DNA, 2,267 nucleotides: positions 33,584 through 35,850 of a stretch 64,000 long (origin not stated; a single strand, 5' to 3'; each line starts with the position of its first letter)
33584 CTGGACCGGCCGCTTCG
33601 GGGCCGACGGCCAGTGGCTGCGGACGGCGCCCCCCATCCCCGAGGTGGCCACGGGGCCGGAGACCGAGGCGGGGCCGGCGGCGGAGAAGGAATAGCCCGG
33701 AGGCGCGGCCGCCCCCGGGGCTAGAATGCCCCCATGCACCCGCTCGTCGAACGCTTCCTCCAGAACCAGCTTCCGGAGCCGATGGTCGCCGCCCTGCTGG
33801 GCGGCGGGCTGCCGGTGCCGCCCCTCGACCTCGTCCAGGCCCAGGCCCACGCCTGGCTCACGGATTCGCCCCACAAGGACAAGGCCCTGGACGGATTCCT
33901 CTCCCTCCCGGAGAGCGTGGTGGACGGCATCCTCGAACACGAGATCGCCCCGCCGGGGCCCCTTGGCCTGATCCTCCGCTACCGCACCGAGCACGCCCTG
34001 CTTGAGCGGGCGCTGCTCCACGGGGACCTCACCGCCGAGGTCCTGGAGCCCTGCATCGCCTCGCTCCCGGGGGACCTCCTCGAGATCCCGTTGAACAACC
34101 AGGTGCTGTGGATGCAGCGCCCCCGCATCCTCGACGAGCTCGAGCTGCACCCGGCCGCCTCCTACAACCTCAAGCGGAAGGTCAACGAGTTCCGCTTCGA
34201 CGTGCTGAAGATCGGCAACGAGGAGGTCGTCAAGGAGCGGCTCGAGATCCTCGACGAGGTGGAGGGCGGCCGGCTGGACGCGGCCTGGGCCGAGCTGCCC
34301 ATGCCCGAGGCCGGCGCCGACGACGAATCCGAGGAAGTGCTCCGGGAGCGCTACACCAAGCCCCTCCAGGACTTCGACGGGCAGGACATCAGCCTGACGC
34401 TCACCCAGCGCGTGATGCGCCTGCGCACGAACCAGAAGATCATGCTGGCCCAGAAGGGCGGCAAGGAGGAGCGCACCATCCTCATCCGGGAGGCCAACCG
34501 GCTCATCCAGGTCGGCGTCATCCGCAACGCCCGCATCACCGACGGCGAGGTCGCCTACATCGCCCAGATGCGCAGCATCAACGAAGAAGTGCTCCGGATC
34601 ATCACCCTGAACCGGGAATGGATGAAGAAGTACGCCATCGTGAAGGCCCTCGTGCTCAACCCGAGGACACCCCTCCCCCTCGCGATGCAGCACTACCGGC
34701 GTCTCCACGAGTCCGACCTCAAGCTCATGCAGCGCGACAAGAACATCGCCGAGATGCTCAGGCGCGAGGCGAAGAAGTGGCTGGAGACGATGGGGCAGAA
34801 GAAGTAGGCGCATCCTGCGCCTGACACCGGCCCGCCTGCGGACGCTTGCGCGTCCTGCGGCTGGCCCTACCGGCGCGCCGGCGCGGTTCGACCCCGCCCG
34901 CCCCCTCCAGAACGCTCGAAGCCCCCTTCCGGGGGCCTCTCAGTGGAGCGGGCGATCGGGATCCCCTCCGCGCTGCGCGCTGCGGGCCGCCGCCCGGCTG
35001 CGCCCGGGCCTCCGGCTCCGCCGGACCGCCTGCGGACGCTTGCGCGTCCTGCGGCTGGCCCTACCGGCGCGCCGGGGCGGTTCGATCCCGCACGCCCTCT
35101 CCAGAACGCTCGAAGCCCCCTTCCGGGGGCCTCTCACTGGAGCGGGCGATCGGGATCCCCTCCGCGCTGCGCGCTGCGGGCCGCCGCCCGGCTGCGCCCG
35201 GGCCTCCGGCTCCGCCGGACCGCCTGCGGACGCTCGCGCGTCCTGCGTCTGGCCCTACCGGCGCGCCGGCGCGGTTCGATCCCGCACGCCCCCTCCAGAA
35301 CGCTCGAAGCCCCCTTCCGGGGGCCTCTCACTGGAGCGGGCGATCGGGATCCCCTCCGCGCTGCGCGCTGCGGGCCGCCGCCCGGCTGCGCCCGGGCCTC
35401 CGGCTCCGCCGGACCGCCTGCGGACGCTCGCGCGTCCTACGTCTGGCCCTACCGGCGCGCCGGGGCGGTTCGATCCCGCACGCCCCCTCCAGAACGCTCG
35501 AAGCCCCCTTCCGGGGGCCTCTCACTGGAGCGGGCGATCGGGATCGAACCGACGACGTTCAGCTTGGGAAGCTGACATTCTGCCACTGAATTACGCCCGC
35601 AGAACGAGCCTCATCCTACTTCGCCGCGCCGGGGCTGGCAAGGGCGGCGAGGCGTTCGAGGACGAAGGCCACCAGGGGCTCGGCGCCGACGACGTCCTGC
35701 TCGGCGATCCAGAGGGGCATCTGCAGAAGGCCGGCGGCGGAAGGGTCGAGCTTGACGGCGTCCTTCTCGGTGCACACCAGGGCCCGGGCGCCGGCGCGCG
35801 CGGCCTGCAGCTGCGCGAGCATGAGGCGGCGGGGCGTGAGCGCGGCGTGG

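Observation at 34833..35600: tRNA-Gly(CCC) followed by a 194-bp x 3.7 tandem array in which every unit repeats the tRNA's last 20 nt, its terminator hairpin and an inverted second tRNA-like 3' end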

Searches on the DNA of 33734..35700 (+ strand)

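Call 24: search_rna_families(sources=[L011, L017, L042, L035, L029, L045, L053], threshold=gathering)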
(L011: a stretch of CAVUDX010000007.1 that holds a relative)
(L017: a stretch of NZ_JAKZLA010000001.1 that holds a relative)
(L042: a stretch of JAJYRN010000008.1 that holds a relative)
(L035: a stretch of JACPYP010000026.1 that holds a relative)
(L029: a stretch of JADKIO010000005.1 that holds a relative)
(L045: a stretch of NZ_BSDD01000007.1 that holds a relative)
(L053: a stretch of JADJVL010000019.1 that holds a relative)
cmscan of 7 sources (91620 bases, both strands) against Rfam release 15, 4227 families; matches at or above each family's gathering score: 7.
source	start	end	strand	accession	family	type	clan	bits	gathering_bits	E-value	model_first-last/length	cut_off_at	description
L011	8094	8165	-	RF00005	tRNA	Gene; tRNA;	CL00001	70.8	29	2.6e-13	1-71/71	no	tRNA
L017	8014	8085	-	RF00005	tRNA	Gene; tRNA;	CL00001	70.8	29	2.6e-13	1-71/71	no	tRNA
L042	7141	7212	+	RF00005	tRNA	Gene; tRNA;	CL00001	70.8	29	2.6e-13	1-71/71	no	tRNA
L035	8203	8274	-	RF00005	tRNA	Gene; tRNA;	CL00001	70.8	29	2.6e-13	1-71/71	no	tRNA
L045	7141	7212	+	RF00005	tRNA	Gene; tRNA;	CL00001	70.8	29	2.6e-13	1-71/71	no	tRNA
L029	7361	7432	-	RF00005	tRNA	Gene; tRNA;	CL00001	69.1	29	7.7e-13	1-71/71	no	tRNA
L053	7551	7622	-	RF00005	tRNA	Gene; tRNA;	CL00001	67.2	29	2.6e-12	1-71/71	no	tRNA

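Call 25: search_rna_families(source=window, start=34700, end=35700, threshold=evalue, max_evalue=10)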
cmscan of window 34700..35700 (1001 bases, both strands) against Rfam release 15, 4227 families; matches with E-value up to 10: 6.
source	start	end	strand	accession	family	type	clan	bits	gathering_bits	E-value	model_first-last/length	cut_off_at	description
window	35529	35600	-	RF00005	tRNA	Gene; tRNA;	CL00001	63.5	29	3e-13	1-71/71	no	tRNA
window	34754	34827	-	RF04078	mir-1905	Gene; miRNA;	-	20.5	83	0.4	1-73/73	no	mir-1905 microRNA precursor family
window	34794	34866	+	RF02564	naRNA4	Gene; sRNA;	-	16.6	59.5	3.4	1-77/77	no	Nucleoid-associated noncoding RNA 4 (CssrE)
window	35528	35600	+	RF04354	Plastid-ycf2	Cis-reg;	-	16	65.7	3.8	1-75/75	no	Plastid-ycf2 5UTR RNA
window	35023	35100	+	RF01852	tRNA-Sec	Gene; tRNA;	CL00001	15.3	47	6.9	1-91/91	no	Selenocysteine transfer RNA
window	34904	34982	-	RF02133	HOXB13-AS1_2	Gene; lncRNA;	-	12.5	40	4.6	1-81/81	no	HOXB13 antisense RNA 1 conserved region 2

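Call 52: search_with_rna_model(model_id=R1, source=window, start=34700, end=35700, filters=off, max_evalue=10, show_alignments=2)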
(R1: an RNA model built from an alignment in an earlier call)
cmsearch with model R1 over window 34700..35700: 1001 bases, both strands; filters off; matches with E-value up to 10: 25.
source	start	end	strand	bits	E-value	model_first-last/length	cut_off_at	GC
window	35465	35551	-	9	0.052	22-100/153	no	0.71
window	35084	35157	-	8.7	0.064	22-99/153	no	0.7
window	35278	35351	-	8.3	0.077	22-99/153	no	0.72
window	34890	34963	-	6.3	0.24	22-99/153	no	0.74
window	35265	35297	+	5.4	0.42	1-153/153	no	0.79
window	35559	35575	+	4.8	0.58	52-68/153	no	0.53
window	35051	35081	-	4.1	0.84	1-153/153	no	0.87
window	34819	34874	-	3.8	0.99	32-89/153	no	0.79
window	35459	35492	+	3.8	1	1-153/153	no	0.79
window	35063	35103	+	3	1.6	1-153/153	no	0.78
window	34877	34909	+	3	1.6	1-153/153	no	0.85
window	35409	35454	-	2.3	2.3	34-87/153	no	0.76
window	35017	35062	+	2.3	2.4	1-153/153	no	0.78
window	35215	35260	-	1.8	3.1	34-87/153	no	0.78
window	34800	34835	+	1.5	3.5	1-153/153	no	0.69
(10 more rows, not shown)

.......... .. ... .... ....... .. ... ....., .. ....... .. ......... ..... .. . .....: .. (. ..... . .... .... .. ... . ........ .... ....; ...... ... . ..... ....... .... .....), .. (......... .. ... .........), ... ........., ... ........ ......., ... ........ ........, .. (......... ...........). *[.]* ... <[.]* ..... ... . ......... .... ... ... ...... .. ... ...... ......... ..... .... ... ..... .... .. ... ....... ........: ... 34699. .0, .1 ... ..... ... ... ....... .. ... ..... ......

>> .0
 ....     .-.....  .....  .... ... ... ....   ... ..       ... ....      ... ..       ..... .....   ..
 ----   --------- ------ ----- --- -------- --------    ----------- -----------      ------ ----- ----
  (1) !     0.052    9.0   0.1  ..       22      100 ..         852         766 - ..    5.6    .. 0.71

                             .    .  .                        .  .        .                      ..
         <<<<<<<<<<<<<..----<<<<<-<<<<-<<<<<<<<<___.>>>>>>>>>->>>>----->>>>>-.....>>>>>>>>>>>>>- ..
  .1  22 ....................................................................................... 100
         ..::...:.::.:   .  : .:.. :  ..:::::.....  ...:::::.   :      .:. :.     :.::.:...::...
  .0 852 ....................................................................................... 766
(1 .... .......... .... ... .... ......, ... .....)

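Call 86: search_rna_families(sources=[L088, L092, L043, L091, L089], threshold=evalue, max_evalue=10)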
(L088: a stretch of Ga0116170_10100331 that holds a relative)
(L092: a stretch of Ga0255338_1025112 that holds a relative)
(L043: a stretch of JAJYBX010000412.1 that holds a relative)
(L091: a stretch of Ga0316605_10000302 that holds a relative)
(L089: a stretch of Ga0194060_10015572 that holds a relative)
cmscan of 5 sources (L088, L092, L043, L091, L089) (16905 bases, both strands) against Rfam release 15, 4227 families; matches with E-value up to 10: 21.
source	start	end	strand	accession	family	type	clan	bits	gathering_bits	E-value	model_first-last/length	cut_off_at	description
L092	251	322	+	RF00005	tRNA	Gene; tRNA;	CL00001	70.8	29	4.9e-14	1-71/71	no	tRNA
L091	2925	2996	-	RF00005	tRNA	Gene; tRNA;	CL00001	70.8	29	4.9e-14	1-71/71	no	tRNA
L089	3039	3110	-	RF00005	tRNA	Gene; tRNA;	CL00001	70.7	29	5.2e-14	1-71/71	no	tRNA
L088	1675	1746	+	RF00005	tRNA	Gene; tRNA;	CL00001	70.4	29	6.6e-14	1-71/71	no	tRNA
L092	319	367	-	RF03738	mir-2320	Gene; miRNA;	-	38.4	90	0.0002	1-75/75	no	mir-2320 microRNA precursor family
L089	2981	3052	+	RF04197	mir-9457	Gene; miRNA;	-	31.7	90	0.0064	1-68/68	no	mir-9457 microRNA precursor family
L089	2982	3053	-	RF04197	mir-9457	Gene; miRNA;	-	28.8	90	0.039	1-68/68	no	mir-9457 microRNA precursor family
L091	55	217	+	RF02673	scr4677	Gene; sRNA;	-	27.6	41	0.00052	1-246/246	no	Streptomyces sRNA 4677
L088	1737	1795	-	RF03271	mir-1247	Gene; miRNA;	-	26.7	70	0.77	1-74/74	no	mir-1247 microRNA precursor family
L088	1726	1801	-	RF03398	mir-3552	Gene; miRNA;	-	26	120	0.12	1-105/105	no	mir-3552 microRNA precursor family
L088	1746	1786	-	RF00976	mir-583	Gene; miRNA;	-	23.8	80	0.59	1-62/62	no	mir-583 microRNA precursor family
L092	251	323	-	RF04354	Plastid-ycf2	Cis-reg;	-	22.9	65.7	0.81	1-75/75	no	Plastid-ycf2 5UTR RNA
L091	2924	2996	+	RF04354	Plastid-ycf2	Cis-reg;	-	22.9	65.7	0.81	1-75/75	no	Plastid-ycf2 5UTR RNA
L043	2576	2636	+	RF03748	mir-2772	Gene; miRNA;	-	20.9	110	2.6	1-86/86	no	mir-2772 microRNA precursor family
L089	496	542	+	RF03498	mir-3145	Gene; miRNA;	-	20.9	98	5.6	1-84/84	no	mir-3145 microRNA precursor family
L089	2979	3055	+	RF00884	MIR815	Gene; miRNA;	-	20.5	63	7.8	1-81/81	no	MIR815 microRNA precursor family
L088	1730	1798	-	RF00884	MIR815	Gene; miRNA;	-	20.4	63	8.5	1-81/81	no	MIR815 microRNA precursor family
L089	3038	3110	+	RF04354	Plastid-ycf2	Cis-reg;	-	20.2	65.7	4.5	1-75/75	no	Plastid-ycf2 5UTR RNA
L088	1675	1747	-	RF04354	Plastid-ycf2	Cis-reg;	-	19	65.7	9.3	1-75/75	no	Plastid-ycf2 5UTR RNA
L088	1032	1132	+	RF00603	SNORD23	Gene; snRNA; snoRNA; CD-box;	-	18.1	64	9.7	1-110/110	no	Small nucleolar RNA SNORD23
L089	1106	1226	+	RF01953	SOX2OT_exon3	Gene; lncRNA;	-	16.2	70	1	1-276/276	no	SOX2 overlapping transcript exon 3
